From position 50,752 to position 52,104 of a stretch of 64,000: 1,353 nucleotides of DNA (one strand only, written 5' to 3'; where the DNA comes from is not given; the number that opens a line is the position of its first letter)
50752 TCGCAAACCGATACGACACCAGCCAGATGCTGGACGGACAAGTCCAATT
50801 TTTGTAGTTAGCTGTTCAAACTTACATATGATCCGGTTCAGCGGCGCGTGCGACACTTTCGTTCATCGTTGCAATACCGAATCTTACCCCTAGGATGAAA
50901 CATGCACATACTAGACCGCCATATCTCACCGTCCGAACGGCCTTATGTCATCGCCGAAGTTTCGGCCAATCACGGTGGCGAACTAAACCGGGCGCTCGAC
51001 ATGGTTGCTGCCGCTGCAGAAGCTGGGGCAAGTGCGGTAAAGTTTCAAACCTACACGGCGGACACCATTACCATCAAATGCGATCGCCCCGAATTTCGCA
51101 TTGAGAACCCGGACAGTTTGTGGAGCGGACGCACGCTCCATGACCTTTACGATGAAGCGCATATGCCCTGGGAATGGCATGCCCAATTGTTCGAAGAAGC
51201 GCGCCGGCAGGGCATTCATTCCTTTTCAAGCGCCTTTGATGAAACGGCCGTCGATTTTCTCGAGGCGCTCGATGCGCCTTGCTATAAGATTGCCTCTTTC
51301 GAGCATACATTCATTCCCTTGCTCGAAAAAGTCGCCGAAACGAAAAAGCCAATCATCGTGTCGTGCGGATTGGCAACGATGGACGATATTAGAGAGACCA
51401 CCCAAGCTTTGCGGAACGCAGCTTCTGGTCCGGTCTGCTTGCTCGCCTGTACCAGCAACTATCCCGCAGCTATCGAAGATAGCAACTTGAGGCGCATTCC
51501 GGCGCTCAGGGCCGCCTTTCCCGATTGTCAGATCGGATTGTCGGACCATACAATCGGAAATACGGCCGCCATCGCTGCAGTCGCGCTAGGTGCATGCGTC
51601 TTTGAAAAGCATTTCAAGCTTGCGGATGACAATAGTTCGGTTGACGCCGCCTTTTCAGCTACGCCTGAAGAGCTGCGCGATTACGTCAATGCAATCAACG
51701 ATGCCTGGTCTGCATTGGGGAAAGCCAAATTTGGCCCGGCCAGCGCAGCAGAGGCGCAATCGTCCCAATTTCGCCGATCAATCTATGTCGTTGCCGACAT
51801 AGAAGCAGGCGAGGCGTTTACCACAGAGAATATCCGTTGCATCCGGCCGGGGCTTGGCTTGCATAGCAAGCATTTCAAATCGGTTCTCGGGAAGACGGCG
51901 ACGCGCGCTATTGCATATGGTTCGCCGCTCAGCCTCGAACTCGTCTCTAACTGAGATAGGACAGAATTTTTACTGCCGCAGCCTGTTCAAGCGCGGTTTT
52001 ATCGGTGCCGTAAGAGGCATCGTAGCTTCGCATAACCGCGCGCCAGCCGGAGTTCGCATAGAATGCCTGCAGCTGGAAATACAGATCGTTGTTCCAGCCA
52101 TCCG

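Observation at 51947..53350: Uncharacterised KpsS-like protein next to pseI: candidate for a new pseudaminyltransferase family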

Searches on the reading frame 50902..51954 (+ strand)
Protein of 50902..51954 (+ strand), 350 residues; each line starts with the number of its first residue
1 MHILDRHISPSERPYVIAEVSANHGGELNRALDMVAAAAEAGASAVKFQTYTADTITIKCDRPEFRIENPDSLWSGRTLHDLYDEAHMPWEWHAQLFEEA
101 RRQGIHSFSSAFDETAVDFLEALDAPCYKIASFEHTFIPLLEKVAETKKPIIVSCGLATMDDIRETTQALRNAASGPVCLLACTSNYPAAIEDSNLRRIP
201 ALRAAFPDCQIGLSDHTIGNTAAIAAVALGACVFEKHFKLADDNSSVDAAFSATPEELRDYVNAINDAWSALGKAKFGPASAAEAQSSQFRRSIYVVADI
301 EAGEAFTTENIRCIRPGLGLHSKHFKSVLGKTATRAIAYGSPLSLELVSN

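Call 3: search_protein_families(library=pfam, proteins=[window:50902-51954:+], max_evalue=1)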
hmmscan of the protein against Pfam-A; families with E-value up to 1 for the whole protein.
window:50902-51954:+ (350 aa): 4 families
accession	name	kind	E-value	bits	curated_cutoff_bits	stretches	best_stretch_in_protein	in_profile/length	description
PF03102.20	NeuB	-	5.9e-82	275.2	22.1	1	34-275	1-239/241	NeuB family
PF08666.17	SAF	-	7.2e-09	36.5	21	1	291-344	1-58/63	SAF domain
PF00159.23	Hormone_3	-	0.066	13.7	28.7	1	253-267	11-25/36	Pancreatic hormone peptide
PF01062.27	Bestrophin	-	0.37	10.3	24.2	1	81-141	176-235/324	Bestrophin, RFP-TM, chloride channel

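Call 4: search_protein_families(library=ncbifam, proteins=[window:50902-51954:+], max_evalue=1)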
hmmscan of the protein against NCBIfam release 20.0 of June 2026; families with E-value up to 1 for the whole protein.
window:50902-51954:+ (350 aa): 4 families
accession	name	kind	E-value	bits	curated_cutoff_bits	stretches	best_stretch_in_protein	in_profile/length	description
TIGR03586.1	PseI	equivalog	1.3e-135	451.8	340.25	1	14-343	2-327/327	pseudaminic acid synthase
TIGR03569.1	NeuB_NnaB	equivalog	4.6e-84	282.3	399.65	1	15-341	2-327/329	N-acetylneuraminate synthase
NF003616.0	PRK05261.1-1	subfamily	0.011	14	777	1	37-101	388-451/788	phosphoketolase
NF010112.0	PRK13585.1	equivalog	0.089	12.3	243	1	141-169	185-213/241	1-(5-phosphoribosyl)-5-[(5-phosphoribosylamino)methylideneamino]imidazole-4-carboxamide isomerase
